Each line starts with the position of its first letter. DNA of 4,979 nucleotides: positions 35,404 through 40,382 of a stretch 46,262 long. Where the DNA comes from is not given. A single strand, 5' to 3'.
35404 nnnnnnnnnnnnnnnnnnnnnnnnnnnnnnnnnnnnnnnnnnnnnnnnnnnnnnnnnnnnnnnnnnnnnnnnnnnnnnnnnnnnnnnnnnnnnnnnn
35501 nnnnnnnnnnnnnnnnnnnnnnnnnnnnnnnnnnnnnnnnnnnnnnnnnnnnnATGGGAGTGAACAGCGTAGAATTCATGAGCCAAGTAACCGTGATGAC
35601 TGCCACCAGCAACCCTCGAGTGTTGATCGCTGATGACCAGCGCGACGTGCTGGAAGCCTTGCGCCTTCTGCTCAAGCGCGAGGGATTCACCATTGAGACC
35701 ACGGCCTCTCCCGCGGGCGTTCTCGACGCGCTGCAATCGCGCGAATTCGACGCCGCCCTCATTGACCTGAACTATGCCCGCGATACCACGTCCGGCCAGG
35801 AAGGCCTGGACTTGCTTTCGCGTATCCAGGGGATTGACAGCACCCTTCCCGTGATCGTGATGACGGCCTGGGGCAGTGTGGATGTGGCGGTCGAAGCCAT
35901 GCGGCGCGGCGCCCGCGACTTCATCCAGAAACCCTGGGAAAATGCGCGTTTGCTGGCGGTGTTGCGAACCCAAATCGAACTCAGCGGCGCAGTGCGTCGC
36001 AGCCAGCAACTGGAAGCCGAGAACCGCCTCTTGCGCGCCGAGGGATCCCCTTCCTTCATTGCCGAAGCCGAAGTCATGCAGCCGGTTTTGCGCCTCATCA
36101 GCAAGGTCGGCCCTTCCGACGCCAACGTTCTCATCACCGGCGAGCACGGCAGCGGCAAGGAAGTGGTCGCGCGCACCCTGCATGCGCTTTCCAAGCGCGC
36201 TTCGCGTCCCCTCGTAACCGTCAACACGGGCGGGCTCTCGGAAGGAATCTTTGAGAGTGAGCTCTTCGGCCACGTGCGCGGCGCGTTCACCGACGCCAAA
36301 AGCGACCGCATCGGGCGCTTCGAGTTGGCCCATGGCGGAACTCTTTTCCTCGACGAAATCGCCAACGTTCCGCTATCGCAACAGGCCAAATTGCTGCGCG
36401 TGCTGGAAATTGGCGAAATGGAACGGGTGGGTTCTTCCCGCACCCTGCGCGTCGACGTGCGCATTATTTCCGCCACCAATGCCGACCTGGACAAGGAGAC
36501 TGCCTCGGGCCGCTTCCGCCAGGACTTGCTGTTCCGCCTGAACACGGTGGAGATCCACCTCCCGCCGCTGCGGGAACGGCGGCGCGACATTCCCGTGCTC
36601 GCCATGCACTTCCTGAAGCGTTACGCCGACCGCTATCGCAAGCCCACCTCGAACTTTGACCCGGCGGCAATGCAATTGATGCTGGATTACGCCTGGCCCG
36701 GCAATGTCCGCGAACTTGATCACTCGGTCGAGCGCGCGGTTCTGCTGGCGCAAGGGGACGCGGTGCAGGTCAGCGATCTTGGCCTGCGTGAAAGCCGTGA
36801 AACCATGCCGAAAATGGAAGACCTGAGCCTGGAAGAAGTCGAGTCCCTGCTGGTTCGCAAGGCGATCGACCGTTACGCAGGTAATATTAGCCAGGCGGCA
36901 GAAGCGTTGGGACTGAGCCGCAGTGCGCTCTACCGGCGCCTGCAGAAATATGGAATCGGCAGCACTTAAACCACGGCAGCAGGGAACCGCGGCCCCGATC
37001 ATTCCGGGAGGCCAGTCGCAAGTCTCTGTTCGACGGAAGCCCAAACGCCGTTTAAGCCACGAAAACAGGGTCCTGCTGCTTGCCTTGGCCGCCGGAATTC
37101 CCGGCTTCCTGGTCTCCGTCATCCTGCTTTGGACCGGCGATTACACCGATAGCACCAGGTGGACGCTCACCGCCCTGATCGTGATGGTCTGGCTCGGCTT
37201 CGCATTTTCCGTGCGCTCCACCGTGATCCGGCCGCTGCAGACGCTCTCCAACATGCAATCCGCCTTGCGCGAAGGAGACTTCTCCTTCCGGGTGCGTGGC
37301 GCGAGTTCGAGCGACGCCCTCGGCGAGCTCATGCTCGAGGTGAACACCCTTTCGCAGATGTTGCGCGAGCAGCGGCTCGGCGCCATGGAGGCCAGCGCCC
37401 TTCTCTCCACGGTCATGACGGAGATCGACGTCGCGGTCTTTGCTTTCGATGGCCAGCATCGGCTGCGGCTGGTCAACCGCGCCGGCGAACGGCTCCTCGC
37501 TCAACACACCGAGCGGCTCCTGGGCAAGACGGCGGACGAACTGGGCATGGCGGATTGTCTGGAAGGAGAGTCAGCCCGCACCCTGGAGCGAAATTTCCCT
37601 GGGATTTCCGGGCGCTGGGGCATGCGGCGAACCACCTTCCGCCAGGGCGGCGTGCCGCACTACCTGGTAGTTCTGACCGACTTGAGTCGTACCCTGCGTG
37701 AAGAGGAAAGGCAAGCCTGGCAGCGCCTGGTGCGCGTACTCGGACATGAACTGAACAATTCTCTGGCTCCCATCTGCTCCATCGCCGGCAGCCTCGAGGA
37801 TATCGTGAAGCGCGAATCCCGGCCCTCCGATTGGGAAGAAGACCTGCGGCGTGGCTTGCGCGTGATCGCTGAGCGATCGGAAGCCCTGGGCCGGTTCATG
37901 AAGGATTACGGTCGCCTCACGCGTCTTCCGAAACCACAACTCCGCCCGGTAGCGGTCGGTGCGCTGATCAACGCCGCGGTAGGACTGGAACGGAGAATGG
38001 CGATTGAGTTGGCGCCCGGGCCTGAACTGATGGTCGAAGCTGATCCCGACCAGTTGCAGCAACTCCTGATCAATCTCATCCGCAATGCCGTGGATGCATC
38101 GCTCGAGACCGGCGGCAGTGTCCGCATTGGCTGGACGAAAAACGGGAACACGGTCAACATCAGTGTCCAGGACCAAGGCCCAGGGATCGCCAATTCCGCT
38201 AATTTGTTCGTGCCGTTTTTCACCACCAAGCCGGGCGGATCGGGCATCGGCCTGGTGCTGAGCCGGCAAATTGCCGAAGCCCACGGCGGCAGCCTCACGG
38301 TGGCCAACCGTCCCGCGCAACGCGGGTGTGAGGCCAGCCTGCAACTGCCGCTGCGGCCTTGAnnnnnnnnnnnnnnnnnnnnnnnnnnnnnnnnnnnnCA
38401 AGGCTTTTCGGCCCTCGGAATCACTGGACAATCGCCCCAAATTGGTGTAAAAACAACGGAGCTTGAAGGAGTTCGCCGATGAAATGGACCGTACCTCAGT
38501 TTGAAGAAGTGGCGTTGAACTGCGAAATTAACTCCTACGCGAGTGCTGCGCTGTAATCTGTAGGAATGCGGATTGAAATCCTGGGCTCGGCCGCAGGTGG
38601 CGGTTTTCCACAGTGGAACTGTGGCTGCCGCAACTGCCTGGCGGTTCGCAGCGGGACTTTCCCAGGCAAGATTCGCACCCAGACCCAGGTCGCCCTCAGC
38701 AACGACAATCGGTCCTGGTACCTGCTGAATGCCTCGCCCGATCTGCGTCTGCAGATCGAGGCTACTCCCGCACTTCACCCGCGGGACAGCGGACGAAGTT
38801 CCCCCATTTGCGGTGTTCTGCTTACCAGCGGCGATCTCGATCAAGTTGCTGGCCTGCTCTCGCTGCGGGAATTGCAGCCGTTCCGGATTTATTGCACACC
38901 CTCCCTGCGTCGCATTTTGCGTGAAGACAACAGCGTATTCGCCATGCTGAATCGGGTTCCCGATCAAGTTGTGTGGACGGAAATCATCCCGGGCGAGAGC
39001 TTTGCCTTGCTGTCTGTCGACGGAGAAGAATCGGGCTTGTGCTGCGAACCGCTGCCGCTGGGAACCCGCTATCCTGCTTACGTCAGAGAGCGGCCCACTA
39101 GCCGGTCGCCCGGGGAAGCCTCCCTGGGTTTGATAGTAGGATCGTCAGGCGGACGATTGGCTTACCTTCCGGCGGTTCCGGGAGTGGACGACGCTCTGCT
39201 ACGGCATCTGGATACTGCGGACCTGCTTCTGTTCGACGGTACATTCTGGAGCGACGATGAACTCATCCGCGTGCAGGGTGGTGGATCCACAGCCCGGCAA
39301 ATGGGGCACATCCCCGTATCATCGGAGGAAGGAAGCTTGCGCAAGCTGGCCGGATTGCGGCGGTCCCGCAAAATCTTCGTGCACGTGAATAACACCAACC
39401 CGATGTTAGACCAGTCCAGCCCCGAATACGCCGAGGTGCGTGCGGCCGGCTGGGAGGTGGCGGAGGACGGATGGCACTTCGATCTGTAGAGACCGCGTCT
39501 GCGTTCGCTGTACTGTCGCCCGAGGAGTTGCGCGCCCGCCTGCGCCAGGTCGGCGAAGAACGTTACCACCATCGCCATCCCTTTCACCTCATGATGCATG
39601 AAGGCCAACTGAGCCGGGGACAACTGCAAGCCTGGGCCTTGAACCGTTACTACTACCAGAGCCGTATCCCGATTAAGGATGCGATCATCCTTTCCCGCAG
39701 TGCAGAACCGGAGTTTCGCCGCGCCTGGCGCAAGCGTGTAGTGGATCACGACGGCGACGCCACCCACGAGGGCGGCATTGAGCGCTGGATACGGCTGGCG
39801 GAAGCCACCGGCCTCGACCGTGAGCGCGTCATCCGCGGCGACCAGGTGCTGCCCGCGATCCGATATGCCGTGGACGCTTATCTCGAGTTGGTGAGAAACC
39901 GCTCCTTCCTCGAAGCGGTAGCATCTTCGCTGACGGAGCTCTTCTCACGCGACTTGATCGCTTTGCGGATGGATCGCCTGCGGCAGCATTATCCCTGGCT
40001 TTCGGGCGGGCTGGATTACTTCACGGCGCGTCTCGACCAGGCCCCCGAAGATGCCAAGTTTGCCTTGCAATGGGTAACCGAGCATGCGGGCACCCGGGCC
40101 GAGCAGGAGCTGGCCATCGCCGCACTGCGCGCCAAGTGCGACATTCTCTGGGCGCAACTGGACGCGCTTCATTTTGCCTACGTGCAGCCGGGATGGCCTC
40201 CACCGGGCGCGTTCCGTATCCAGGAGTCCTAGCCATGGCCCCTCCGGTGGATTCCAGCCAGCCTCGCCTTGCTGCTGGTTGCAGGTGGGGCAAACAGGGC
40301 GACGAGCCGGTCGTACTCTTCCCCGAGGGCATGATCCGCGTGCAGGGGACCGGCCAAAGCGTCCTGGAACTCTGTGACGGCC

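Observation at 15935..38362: Self-regulated sigma-54 operon: one adaptor, one TolC duct and two ATPases, but six tandem ADOP-type duplicated MacB/FtsX permeases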

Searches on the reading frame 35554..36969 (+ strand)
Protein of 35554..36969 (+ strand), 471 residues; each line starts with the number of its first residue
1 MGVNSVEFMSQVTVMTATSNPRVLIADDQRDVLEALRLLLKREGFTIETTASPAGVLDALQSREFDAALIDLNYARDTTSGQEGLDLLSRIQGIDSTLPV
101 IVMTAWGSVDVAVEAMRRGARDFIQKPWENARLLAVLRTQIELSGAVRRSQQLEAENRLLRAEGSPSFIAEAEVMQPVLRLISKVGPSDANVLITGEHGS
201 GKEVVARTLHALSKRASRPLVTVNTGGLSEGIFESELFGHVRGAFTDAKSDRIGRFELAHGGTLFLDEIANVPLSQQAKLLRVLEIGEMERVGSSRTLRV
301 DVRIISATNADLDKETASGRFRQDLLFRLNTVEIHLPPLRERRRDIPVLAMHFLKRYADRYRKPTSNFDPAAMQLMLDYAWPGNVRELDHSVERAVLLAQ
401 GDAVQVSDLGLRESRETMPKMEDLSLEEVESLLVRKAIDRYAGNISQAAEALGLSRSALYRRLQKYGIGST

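Call 5: search_protein_families(library=pfam, proteins=[window:35554-36969:+])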
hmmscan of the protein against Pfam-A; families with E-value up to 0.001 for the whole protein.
window:35554-36969:+ (471 aa): 10 families
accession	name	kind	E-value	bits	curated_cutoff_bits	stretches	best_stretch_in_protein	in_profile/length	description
PF00158.32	Sigma54_activat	-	2.3e-63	213.3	20.2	1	169-335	2-168/168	Sigma-54 interaction domain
PF25601.1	AAA_lid_14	-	5.3e-25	87.5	27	1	340-410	1-71/87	AAA+ ATPase lid domain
PF00072.30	Response_reg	-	5.7e-23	81.6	30.2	1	23-137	1-110/111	Response regulator receiver domain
PF14532.12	Sigma54_activ_2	-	6e-20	72.3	25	1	170-339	2-138/138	Sigma-54 interaction domain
PF02954.25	HTH_8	-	3e-13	49.7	22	1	425-466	1-42/42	Bacterial regulatory protein, Fis family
PF07728.20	AAA_5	-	3.4e-07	30.8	22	1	191-309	1-122/139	AAA domain (dynein-related subfamily)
PF18024.7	HTH_50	-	5.6e-05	23.2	27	1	427-468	9-49/50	Helix-turn-helix domain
PF01078.27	Mg_chelatase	-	8.9e-05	22.4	20.3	0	252-309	98-157/207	Magnesium chelatase, subunit ChlI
PF13518.12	HTH_28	-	0.00081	19.9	25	0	435-467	7-37/52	Helix-turn-helix domain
PF13556.12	HTH_30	-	0.00092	19.4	27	0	442-465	12-35/59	PucR C-terminal helix-turn-helix domain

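Call 31: search_protein_families(library=ncbifam, proteins=[window:35554-36969:+], max_evalue=1e-10)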
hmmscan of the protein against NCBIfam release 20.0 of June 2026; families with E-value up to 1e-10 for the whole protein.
window:35554-36969:+ (471 aa): 38 families (the best 25 are shown)
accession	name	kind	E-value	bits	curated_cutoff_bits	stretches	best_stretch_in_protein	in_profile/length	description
NF008469.0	PRK11361.1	equivalog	1.6e-111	373.3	714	1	19-469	3-457/461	acetoacetate metabolism transcriptional regulator AtoC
TIGR02915.1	PEP_resp_reg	equivalog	2.2e-111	372.8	502.6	1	23-468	1-444/445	PEP-CTERM-box response regulator transcription factor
TIGR01818.1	ntrC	equivalog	3.9e-111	372.1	558.6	1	23-410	1-378/463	nitrogen regulation protein NR(I)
NF007689.0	PRK10365.1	equivalog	3.3e-109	365.6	760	1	21-463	6-439/441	sigma-54-dependent response regulator transcription factor ZraR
NF051870.1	NAssimRespRegNtrX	equivalog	3.9e-106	355.7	600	1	23-468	4-452/452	nitrogen assimilation response regulator NtrX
NF041946.1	LuxO_transreg_Vib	equivalog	1.4e-101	340.6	800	1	36-407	12-374/463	quorum-sensing sigma-54 dependent transcriptional regulator LuxO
TIGR01817.1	nifA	equivalog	1e-95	321.5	528.85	1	148-423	175-452/534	nif-specific transcriptional activator NifA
NF003451.0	PRK05022.1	equivalog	1.6e-94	317.5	476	1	146-468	168-510/512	nitric oxide reductase transcriptional regulator NorR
NF011695.0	PRK15115.1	equivalog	1.8e-91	307.1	763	1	17-467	3-437/445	two-component system response regulator GlrR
NF008176.1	PRK10923.1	equivalog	7e-91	305.1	620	1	22-411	5-383/469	nitrogen regulation protein NR(I)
NF050807.1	TransRegFlbDCaul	equivalog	2e-89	300.5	750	1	94-419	67-371/454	sigma-54-dependent transcriptional regulator FlbD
NF041552.1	TF_PrdR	equivalog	9.7e-88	294.9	795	1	140-467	241-577/577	sigma-54 dependent transcriptional regulator PrdR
NF038308.1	RNA_repair_RtcR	equivalog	2.9e-87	293.7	650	1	105-411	119-434/530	RNA repair transcriptional activator RtcR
NF049963.1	RespRegFlgRCampy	domain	6.6e-87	292.1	750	1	27-467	7-428/429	fla regulon two-component system response regulator FlgR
TIGR02974.1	phageshock_pspF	equivalog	1e-85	287.9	443.55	1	169-409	2-243/336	phage shock protein operon transcriptional activator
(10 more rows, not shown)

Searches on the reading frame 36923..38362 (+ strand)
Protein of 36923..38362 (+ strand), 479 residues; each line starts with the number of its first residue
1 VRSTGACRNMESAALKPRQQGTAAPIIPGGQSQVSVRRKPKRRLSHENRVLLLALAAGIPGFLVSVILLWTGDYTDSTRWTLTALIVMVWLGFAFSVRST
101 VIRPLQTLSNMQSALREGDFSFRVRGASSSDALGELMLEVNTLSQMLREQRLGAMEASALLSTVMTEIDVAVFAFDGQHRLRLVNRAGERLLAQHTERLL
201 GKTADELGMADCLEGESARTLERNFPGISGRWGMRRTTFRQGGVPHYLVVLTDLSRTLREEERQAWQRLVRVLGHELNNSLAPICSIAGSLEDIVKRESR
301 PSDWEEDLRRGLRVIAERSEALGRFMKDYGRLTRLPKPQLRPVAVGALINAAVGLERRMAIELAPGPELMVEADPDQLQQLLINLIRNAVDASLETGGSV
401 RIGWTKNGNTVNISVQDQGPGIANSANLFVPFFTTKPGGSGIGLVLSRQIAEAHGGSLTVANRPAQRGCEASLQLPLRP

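Call 5: search_protein_families(library=pfam, proteins=[window:36923-38362:+])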
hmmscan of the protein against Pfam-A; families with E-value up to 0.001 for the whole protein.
window:36923-38362:+ (479 aa): 2 families
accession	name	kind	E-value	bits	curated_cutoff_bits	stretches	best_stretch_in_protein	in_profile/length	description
PF02518.31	HATPase_c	-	1.2e-21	77.6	26.4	1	374-478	2-110/111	Histidine kinase-, DNA gyrase B-, and HSP90-like ATPase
PF08448.16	PAS_4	-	0.00033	21.3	23.1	0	168-207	4-43/110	PAS fold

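Call 31: search_protein_families(library=ncbifam, proteins=[window:36950-38362:+], max_evalue=1e-10)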
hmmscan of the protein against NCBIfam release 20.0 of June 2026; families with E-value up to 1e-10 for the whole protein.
window:36950-38362:+ (470 aa): 38 families (the best 25 are shown)
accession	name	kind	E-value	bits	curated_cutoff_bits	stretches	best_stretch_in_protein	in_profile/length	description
NF008468.0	PRK11360.1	equivalog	1.5e-33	116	646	1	246-469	384-609/616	two-component system sensor histidine kinase AtoS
NF046044.1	PnpS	equivalog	2.7e-29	102.4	400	1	234-466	149-389/390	two-component system histidine kinase PnpS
NF033092.0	HK_WalK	equivalog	1.8e-28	99.5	725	1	73-467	184-593/594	cell wall metabolism sensor histidine kinase WalK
NF007688.0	PRK10364.1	equivalog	1.7e-25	89.7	479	1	250-468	233-451/460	two-component system sensor histidine kinase ZraS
NF012163.2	BaeS_SmeS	equivalog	2.1e-21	76.4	500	1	348-455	332-446/457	sensor histidine kinase efflux regulator BaeS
TIGR02966.1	phoR_proteo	equivalog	2.9e-20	72.6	334.2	1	152-454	8-322/333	phosphate regulon sensor histidine kinase PhoR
NF010411.0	PRK13837.1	equivalog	3e-20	71.8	647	1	329-469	515-676/828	two-component system VirA-like sensor kinase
TIGR02916.1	PEP_his_kin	equivalog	6e-20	71.4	300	1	346-466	559-678/679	XrtA/PEP-CTERM system histidine kinase PrsK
NF008312.0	PRK11100.1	equivalog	6.2e-20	71.5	356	1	252-468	251-474/477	two-component system sensor histidine kinase CreC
NF041777.1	sens_FixL_Rhizob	equivalog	2e-19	69.6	850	1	361-467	371-480/485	sensor protein FixL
NF007837.0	PRK10549.1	equivalog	3.4e-19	68.9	603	1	347-468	331-458/466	envelope stress sensor histidine kinase BaeS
NF052574.1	HisKinEspCMyxo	equivalog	1.2e-17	63.4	1200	1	261-467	421-636/785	serine histidine kinase EspC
NF038348.1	T2SS_HK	subfamily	3.2e-17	62.2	450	1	361-469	464-574/574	histidine kinase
NF047794.1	HisKinPtgB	equivalog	7.8e-17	60.8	1000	1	264-460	449-648/656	two-component system sensor histidine kinase PgtB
NF008293.1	PRK11073.1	equivalog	1.5e-16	60.6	240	1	252-469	125-348/349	nitrogen regulation protein NR(II)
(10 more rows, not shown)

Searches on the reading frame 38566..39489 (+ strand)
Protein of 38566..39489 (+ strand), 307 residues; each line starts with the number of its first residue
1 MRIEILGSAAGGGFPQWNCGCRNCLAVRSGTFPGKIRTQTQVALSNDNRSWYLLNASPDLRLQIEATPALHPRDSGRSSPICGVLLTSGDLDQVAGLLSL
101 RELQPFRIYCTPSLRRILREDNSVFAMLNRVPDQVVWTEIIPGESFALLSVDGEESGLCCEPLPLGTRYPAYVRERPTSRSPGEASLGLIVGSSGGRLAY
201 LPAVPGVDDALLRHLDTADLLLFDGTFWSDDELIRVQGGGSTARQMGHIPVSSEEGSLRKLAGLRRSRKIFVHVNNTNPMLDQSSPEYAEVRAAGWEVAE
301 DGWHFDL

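Call 5: search_protein_families(library=pfam, proteins=[window:38566-39489:+])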
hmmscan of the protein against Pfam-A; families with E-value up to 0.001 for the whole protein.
window:38566-39489:+ (307 aa): 1 family
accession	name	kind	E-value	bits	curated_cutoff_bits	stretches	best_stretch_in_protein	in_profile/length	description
PF12706.13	Lactamase_B_2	-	5.3e-31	108.2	27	1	51-273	2-199/200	Beta-lactamase superfamily domain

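Call 31: search_protein_families(library=ncbifam, proteins=[window:38566-39489:+], max_evalue=1e-10)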
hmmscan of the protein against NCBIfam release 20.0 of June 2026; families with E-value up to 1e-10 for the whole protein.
window:38566-39489:+ (307 aa): 1 family
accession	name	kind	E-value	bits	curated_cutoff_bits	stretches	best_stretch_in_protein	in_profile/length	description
TIGR02108.2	PQQ_syn_pqqB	equivalog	5.3e-106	354.4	245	1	2-306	1-297/298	pyrroloquinoline quinone biosynthesis protein PqqB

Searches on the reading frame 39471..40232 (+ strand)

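Call 5: search_protein_families(library=pfam, proteins=[window:39471-40232:+])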
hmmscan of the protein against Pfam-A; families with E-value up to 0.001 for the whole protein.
window:39471-40232:+ (253 aa): 1 family
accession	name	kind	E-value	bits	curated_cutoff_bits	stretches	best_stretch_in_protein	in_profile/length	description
PF03070.21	TENA_THI-4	-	6.6e-48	163.7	22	1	22-231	2-209/210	TENA/THI-4/PQQC family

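Call 31: search_protein_families(library=ncbifam, proteins=[window:39471-40232:+], max_evalue=1e-10)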
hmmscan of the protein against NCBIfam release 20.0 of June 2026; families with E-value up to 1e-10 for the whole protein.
window:39471-40232:+ (253 aa): 2 families
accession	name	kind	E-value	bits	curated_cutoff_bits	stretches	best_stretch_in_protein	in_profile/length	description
TIGR02111.1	PQQ_syn_pqqC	equivalog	3.7e-99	331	240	1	15-251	1-238/239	pyrroloquinoline-quinone synthase PqqC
TIGR04305.1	fol_rel_CADD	subfamily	1.1e-11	44.7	200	1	30-233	11-210/212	CADD family putative folate metabolism protein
